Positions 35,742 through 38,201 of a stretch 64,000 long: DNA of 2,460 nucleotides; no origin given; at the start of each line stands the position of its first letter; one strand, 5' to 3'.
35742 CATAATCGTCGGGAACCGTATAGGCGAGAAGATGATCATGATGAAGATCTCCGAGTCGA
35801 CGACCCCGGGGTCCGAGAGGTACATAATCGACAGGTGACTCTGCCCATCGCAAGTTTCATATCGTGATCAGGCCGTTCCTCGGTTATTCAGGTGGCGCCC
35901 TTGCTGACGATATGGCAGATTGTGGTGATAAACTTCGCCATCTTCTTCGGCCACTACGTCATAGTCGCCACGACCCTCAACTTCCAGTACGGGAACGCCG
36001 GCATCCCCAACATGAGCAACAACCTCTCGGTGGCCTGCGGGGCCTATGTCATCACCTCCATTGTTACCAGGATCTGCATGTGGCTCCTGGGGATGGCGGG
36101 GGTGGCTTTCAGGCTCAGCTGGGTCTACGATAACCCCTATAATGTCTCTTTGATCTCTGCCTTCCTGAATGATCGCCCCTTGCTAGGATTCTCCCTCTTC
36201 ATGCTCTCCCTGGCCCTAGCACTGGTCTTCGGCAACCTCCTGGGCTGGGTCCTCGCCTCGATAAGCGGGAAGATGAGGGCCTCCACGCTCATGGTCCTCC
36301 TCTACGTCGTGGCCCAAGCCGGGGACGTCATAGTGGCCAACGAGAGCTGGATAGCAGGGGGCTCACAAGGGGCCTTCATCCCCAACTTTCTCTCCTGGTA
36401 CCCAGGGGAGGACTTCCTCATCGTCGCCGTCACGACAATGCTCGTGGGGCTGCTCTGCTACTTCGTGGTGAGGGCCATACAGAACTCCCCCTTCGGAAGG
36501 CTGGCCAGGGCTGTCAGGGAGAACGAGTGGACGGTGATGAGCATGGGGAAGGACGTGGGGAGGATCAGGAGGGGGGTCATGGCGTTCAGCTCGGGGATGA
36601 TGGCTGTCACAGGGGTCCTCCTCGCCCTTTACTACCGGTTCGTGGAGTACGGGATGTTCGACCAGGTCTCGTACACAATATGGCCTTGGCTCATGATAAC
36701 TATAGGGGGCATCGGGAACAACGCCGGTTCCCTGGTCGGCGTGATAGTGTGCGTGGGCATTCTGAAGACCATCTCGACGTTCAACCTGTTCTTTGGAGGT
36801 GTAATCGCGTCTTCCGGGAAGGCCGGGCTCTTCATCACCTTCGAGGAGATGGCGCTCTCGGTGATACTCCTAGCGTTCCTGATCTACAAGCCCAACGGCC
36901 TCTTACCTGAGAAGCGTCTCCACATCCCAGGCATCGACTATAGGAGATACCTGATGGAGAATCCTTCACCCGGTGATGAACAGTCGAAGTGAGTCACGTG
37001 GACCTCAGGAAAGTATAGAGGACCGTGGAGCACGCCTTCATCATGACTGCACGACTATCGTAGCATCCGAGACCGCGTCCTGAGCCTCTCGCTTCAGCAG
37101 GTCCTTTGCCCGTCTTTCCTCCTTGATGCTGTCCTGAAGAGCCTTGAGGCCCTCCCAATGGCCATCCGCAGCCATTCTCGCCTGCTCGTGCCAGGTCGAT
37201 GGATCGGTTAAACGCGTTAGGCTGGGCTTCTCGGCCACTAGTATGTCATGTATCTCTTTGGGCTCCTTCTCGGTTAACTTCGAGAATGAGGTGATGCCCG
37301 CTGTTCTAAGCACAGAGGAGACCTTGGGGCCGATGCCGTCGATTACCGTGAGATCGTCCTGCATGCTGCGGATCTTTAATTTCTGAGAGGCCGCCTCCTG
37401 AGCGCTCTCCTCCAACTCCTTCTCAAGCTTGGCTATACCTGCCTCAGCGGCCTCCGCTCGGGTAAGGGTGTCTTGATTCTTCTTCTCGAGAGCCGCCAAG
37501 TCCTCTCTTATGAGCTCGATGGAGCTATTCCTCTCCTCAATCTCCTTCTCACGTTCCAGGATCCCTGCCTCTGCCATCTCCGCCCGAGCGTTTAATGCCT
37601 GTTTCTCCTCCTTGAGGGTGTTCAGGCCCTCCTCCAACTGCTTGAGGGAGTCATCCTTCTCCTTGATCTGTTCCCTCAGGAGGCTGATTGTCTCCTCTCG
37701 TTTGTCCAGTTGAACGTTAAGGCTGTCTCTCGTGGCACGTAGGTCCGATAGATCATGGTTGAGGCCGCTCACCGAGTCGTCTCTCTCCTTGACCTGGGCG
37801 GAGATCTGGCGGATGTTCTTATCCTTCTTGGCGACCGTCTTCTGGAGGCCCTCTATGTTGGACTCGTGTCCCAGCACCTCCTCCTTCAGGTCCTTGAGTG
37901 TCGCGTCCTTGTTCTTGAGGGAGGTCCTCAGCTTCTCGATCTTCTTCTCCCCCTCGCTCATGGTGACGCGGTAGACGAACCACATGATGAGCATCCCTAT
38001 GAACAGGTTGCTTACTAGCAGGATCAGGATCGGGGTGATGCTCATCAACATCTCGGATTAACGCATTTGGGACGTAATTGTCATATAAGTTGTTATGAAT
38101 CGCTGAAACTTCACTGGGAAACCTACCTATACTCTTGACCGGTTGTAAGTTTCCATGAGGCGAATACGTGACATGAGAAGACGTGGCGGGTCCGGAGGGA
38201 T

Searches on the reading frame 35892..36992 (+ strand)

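Call 6: search_protein_families(library=pfam, proteins=[window:35892-36992:+], max_evalue=0.01)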
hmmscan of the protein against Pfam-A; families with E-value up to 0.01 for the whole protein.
window:35892-36992:+ (366 aa): 1 family
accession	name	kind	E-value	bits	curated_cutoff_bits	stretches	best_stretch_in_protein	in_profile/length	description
PF02653.21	BPD_transp_2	-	1e-22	81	26.8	1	12-297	2-249/269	Branched-chain amino acid transport system / permease component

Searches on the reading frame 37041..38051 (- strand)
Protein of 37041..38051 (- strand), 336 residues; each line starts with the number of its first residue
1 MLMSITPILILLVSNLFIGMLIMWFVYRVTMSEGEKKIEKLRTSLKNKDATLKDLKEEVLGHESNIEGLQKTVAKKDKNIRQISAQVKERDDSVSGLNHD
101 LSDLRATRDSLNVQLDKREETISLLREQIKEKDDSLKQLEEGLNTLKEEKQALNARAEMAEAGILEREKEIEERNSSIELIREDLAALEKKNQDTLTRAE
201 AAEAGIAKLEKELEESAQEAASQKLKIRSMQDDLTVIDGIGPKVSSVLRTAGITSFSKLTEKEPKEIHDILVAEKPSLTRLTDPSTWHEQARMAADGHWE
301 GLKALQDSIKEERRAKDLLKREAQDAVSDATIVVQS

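Call 6: search_protein_families(library=pfam, proteins=[window:37041-38051:-], max_evalue=0.01)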
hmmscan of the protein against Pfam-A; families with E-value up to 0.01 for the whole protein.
window:37041-38051:- (336 aa): 11 families
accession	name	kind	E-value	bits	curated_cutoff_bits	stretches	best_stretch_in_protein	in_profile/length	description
PF14229.12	DUF4332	-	7.1e-05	23.4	23.2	1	210-273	32-94/122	Domain of unknown function (DUF4332)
PF19220.6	Rod_CreS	-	0.00016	21.3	100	1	37-221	7-184/359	Crescentin, rod domain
PF06818.20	Fez1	-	0.00047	21.1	34.4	1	83-224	15-156/199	Fez1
PF25762.1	HAUS1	-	0.00048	20.4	40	0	164-232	109-177/236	HAUS augmin-like complex subunit 1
PF08614.16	ATG16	-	0.00059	20.5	33.7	0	92-165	102-175/200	Autophagy protein 16 (ATG16)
PF00038.26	Filament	-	0.00061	20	40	1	62-154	194-283/313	Intermediate filament protein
PF13166.12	AAA_13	-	0.0032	16.6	36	1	34-194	319-475/713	AAA domain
PF11731.14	Cdd1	-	0.0033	18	25.5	1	232-271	6-45/86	Pathogenicity locus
PF14520.12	HHH_5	-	0.0052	17.7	27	0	233-270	3-40/57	Helix-hairpin-helix domain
PF16404.10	BT_2262-like_C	-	0.0063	17.1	29.6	0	117-155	73-109/125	BT_2262-like, C-terminal domain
PF06103.16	DUF948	-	0.0086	16.7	37.2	0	20-98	10-88/89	Bacterial protein of unknown function (DUF948)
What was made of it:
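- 37041..38051 (-): Left chromosomal flank: a coiled-coil/DUF4332 membrane protein. Call 6.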

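Call 9: find_related_loci(query=window:37041-38051:-, collection=genome_contigs, flank=10000)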
Query window:37041-38051:- (336 aa) in genome_contigs; peptide patterns used: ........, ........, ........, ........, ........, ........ (x = any residue, [..] = any of these).
92 stretches matched a pattern; 1 encode a relative of the query (tblastn E <= 1e-3); 1 distinct loci.
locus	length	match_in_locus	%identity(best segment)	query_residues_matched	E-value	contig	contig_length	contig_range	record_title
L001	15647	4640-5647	81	1-336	6e-177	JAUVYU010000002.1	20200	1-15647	MAG: Candidatus Bathyarchaeota archaeon isolate CSMAG_1250 CSMAG_1250_k141_1168943_length_20200_cov_7.0000, whole genome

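Call 18: search_protein_families(library=pfam, proteins=[L001:1259-2770:-, L001:2983-3831:+, L001:3864-4469:-, L001:958-1284:+, L001:35-391:+, L001:579-791:+, L001:698-958:+], max_evalue=0.01)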
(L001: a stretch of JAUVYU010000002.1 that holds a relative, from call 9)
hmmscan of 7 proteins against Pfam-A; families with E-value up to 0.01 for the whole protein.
L001:1259-2770:- (503 aa): 1 family
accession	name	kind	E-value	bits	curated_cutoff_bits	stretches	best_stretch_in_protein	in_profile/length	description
PF00589.27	Phage_integrase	-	0.00097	19.4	27.1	1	180-310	35-141/172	Phage integrase family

L001:2983-3831:+ (282 aa): 7 families
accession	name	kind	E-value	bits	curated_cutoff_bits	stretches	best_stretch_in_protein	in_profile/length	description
PF13649.12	Methyltransf_25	-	1.2e-15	58.4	27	1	73-167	1-97/97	Methyltransferase domain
PF08241.18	Methyltransf_11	-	6.9e-12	46.3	21.2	1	74-170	1-94/95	Methyltransferase domain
PF13847.12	Methyltransf_31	-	3.8e-10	40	27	1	71-182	5-122/145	Methyltransferase domain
PF03848.20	TehB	-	4.2e-07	30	20.4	1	43-140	4-102/193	Tellurite resistance protein TehB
PF01209.24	Ubie_methyltran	-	1.1e-06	28.6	20.1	1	68-170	46-150/233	ubiE/COQ5 methyltransferase family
PF13489.12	Methyltransf_23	-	1e-05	25.8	27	1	67-199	20-124/164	Methyltransferase domain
PF08242.18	Methyltransf_12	-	3.3e-05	25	30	1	74-169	1-98/98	Methyltransferase domain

L001:3864-4469:- (201 aa): 2 families
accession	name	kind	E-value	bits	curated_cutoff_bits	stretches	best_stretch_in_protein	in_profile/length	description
PF00881.29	Nitroreductase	-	3.1e-13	50.7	23.5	1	24-199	4-167/167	Nitroreductase family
PF14512.11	TM1586_NiRdase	-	2e-05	24.7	27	0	149-199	82-132/215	Putative TM nitroreductase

L001:958-1284:+ (108 aa): 0 families

L001:35-391:+ (118 aa): 1 family
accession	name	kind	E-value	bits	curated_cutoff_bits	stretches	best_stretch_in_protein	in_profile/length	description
PF09989.15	DUF2229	-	0.0085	16.2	29.4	1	17-76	138-195/218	CoA enzyme activase uncharacterised domain (DUF2229)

L001:579-791:+ (70 aa): 0 families

L001:698-958:+ (86 aa): 0 families

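Call 32: find_encoding_contigs(protein=window:37041-38051:-, flank=6000, max_places=10)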
Protein window:37041-38051:- (336 aa): 6 contigs read that carry it; 3 places shown.
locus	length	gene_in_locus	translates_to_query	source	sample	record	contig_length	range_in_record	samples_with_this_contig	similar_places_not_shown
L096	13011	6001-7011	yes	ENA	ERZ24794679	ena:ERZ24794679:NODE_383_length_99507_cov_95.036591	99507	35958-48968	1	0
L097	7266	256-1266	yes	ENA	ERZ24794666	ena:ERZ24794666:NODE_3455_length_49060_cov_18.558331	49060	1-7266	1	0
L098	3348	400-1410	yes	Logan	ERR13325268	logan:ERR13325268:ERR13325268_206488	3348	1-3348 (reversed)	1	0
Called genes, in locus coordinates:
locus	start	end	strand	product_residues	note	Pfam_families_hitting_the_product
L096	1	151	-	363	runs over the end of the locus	PF21948:LplA-B_cat, PF10437:Lip_prot_lig_C (faint)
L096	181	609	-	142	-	PF01597:GCV_H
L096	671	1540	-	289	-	PF01040:UbiA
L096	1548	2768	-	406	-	PF13187:Fer4_9 (faint), PF13183:Fer4_8, PF13237:Fer4_10 (faint), PF13534:Fer4_17, PF02754:CCG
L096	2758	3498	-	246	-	PF02665:Nitrate_red_gam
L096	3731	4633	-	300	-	-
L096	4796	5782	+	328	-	PF04909:Amidohydro_2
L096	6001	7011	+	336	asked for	PF24161:CCDC39 (weak)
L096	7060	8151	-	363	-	PF02653:BPD_transp_2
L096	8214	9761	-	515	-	PF02885:Glycos_trans_3N, PF00591:Glycos_transf_3, PF07831:PYNP_C (weak)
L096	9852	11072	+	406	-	PF02788:RuBisCO_large_N, PF00016:RuBisCO_large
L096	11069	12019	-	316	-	PF01008:IF-2B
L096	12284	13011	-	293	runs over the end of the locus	PF14505:DUF4438, PF20999:DUF4438_C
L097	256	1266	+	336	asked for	PF24161:CCDC39 (weak)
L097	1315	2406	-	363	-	PF02653:BPD_transp_2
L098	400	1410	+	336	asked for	PF24161:CCDC39 (weak)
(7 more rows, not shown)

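Call 60: search_solved_structures(query=A1, max_evalue=1, show_alignments=1)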
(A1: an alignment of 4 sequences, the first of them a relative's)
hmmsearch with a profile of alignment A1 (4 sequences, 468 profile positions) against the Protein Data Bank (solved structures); distinct sequences matched with E-value up to 1: 1.
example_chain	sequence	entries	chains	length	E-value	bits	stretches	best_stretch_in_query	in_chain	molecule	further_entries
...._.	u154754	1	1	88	0.1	14.9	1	48-101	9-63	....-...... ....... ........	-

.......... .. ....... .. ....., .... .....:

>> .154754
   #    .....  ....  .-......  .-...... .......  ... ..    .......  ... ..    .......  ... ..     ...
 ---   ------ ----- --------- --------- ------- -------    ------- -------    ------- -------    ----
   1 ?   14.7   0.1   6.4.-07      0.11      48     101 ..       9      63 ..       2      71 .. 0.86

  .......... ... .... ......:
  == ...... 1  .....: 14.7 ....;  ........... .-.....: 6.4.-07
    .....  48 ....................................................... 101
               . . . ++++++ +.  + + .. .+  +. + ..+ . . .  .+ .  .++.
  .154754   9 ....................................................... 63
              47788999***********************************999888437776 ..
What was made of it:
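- Tried and rejected: It was uninformative (call 60).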

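Call 61: search_protein_families(library=ncbifam, proteins=[L001:1259-2770:-], max_evalue=0.01)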
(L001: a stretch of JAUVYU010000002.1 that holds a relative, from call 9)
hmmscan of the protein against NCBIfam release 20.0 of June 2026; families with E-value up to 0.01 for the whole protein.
L001:1259-2770:- (503 aa): 0 families

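Call 62: search_protein_families(library=phrogs, proteins=[L001:1259-2770:-], max_evalue=0.01)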
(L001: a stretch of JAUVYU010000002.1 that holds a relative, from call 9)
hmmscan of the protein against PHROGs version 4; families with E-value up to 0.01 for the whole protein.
L001:1259-2770:- (503 aa): 1 family
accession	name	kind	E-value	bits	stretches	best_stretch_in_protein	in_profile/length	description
phrog_1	-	integration and excision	1.6e-07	32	1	24-441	162-540/611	integrase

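Call 65: find_homologous_proteins(query=L001:1259-2770:-)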
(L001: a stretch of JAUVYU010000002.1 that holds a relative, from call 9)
Query L001:1259-2770:- (503 aa): 405 proteins with E <= 0.001 among 8000 candidates; the best 120 are listed.
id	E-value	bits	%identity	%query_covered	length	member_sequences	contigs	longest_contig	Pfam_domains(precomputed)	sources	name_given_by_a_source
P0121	0.0e+0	1106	98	100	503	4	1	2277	-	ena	-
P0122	6.0e-210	717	84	76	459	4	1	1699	-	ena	-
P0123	1.9e-206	705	72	90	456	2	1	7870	-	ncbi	-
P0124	2.5e-166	573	54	97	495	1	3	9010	-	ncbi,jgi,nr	ncbi:hypothetical protein HQ586_07290 [Candidatus Bathyarchaeota archaeon]|nr:hypothetical protein [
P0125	1.3e-161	557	54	97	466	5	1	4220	-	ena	-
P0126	1.9e-160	553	52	96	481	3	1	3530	-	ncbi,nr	ncbi:site-specific integrase [Candidatus Bathyarchaeota archaeon]|nr:site-specific integrase [Candid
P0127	1.3e-158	547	53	97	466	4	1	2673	-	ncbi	-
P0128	4.4e-158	545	53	97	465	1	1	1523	-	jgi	-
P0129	2.6e-148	513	50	96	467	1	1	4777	PF00589.28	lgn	-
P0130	6.9e-148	512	50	96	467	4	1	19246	-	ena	-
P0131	7.3e-148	512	50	96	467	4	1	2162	-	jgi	-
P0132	2.9e-146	507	50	97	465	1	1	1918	-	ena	-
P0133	2.5e-145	503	53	91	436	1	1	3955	-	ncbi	-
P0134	1.9e-143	497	50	96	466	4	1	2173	-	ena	-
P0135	8.2e-143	495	54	85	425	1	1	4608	-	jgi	-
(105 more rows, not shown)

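Call 75: find_encoding_contigs(protein=P0123, flank=8000, max_places=3)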
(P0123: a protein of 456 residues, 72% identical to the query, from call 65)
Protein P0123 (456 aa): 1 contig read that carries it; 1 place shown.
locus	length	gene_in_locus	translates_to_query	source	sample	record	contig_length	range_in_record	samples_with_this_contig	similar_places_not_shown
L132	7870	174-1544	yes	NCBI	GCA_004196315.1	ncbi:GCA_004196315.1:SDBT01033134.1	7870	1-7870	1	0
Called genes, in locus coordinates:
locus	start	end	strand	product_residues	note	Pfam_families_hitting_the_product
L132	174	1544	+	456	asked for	-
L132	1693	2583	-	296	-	-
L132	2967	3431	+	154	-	-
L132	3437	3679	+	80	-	-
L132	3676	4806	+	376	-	PF00589:Phage_integrase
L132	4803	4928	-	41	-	-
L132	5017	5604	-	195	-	-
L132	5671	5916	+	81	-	-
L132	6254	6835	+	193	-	-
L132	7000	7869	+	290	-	?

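Call 76: find_encoding_contigs(protein=P0122, flank=8000, max_places=3)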
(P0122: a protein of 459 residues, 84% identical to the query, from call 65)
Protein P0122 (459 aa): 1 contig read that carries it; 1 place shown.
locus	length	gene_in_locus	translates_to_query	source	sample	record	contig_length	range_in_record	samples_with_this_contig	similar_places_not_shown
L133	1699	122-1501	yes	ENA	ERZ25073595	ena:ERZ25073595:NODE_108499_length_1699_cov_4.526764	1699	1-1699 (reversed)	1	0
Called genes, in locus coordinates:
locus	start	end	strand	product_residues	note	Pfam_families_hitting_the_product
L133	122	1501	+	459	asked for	-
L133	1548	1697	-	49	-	?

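Call 84: find_related_loci(query=A1, collection=viral_contigs, flank=10000)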
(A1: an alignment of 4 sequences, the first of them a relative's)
Query A1 (503 aa) in viral_contigs; peptide patterns used: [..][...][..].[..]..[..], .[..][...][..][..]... (x = any residue, [..] = any of these).
477 stretches matched a pattern, but none encodes a relative of the query by tblastn (E <= 1e-3).
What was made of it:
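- Tried and rejected: No relative was found (call 84).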

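Call 100: search_protein_families(library=pfam, proteins=[L132:3676-4806:+, L132:1693-2583:-], max_evalue=0.001)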
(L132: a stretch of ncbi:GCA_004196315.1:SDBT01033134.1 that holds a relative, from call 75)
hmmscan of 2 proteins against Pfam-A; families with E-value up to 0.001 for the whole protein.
L132:3676-4806:+ (376 aa): 1 family
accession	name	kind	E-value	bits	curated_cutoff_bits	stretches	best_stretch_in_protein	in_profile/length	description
PF00589.27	Phage_integrase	-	7.3e-14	52.4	27.1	1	122-287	2-155/172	Phage integrase family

L132:1693-2583:- (296 aa): 0 families

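Call 117: predict_structure(alignment_id=A4)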
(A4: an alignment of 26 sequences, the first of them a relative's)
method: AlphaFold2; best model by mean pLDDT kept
length: 503 residues; sequences in the alignment: 26
mean_pLDDT: 78.2   pTM: 0.56
mean pLDDT of the five models: 78.2, 74.6, 72.3, 72.1, 70.7
residues with pLDDT >= 90: 133; 70-90: 262; 50-70: 47; < 50: 61
segments of 3 or more residues with pLDDT < 50: 1-4, 254-280, 334-340, 367-370, 492-503
pLDDT, mean of each block of 10 residues (from residue 1): 61 86 87 94 90 92 92 94 92 80 93 92 78 84 86 89 89 69 94 90 90 84 92 88 85 50 34 35 78 85 91 89 79 48 80 88 60 68 75 84 80 80 85 68 52 67 82 73 73 47 41
secondary structure, 60 per line:
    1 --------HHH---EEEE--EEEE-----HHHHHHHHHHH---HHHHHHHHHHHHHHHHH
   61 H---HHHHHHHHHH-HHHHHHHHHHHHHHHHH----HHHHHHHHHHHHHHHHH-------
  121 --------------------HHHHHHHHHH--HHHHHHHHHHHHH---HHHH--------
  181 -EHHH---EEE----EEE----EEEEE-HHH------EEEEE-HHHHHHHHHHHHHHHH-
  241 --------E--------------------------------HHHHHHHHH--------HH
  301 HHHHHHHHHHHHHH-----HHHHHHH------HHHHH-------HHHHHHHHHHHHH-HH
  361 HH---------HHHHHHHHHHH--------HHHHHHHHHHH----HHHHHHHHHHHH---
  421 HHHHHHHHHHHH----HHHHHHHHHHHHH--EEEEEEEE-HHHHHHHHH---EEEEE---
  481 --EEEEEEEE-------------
elements in order: E15-18 E21-24 H30-40 H44-61 H65-74 H76-92 H97-113 H141-150 H153-165 H169-172 E189-191 E196-198 E203-207 E218-222 H224-239 H282-290 H299-314 H320-326 H333-337 H345-357 H359-362 H372-382 H391-401 H406-417 H421-432 H437-449 E452-459 H461-469 E473-477 E483-490

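Call 119: fold_search(model_id=the predicted structure, library=pdb)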
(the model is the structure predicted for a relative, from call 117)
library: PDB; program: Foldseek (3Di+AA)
matches with E <= 10: 58; with E <= 0.001: 5
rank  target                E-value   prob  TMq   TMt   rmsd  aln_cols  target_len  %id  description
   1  5hxy_A                1.6e-05  1.00  0.23  0.39  15.7       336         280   18  Crystal structure of XerA recombinase (released 2017-02-01)
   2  5hxy_D                6.0e-05  1.00  0.23  0.39  15.1       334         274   18  Crystal structure of XerA recombinase (released 2017-02-01)
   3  4a8e                  6.2e-05  1.00  0.26  0.47  19.3       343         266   18  The structure of a dimeric Xer recombinase from archaea (released 2012-12-05)
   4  2a3v_A                2.8e-04  1.00  0.26  0.40  18.1       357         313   13  Structural basis for broad DNA-specificity in integron recombination (released 2006-05-02)
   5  2a3v_C                6.5e-04  1.00  0.26  0.40  18.3       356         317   13  Structural basis for broad DNA-specificity in integron recombination (released 2006-05-02)
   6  5vfz                  1.3e-03  1.00  0.25  0.41  14.6       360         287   14  Integrase from mycobacterium phage Brujita (released 2018-04-18)
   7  6en0_A                2.5e-03  0.99  0.19  0.29  21.1       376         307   13  Structure of the Tn1549 transposon Integrase (aa 82-397) in complex with circular intermediate DNA (CI5-DNA) (released 2018-04-04)
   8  2a3v_B                3.3e-03  1.00  0.24  0.36  15.1       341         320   14  Structural basis for broad DNA-specificity in integron recombination (released 2006-05-02)
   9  2hof_B                4.1e-03  1.00  0.22  0.32  19.0       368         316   10  Crystal structure of the pre-cleavage synaptic complex in the cre-loxp site-specific recombination (released 2007-06-26)
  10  1ma7_B                7.8e-03  0.99  0.23  0.35  19.4       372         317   11  Crystal structure of Cre site-specific recombinase complexed with a mutant DNA substrate, LoxP-A8/T27 (released 2003-07-08)
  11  1kbu_B                8.9e-03  0.99  0.23  0.35  19.1       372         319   11  CRE RECOMBINASE BOUND TO A LOXP HOLLIDAY JUNCTION (released 2002-06-07)
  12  1pvr_B                9.4e-03  1.00  0.25  0.37  18.8       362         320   11  BASIS FOR A SWITCH IN SUBSTRATE SPECIFICITY: CRYSTAL STRUCTURE OF SELECTED VARIANT OF CRE SITE-SPECIFIC RECOMBINASE, L (released 2004-02-17)
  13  6emy_A                9.8e-03  0.99  0.21  0.33  20.4       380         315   12  Structure of the Tn1549 transposon Integrase (aa 82-397, Y379F) in complex with transposon right end DNA (released 2018-04-04)
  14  3c28_B                1.4e-02  0.99  0.21  0.32  18.8       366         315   11  Crystal structure of the product synapse complex (released 2009-02-17)
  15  1f44_A                1.5e-02  0.98  0.21  0.32  17.3       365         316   11  CRYSTAL STRUCTURE OF TRIMERIC CRE RECOMBINASE-LOX COMPLEX (released 2001-10-12)
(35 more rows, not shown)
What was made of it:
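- Tried and rejected: A fold search was needed instead (call 119).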
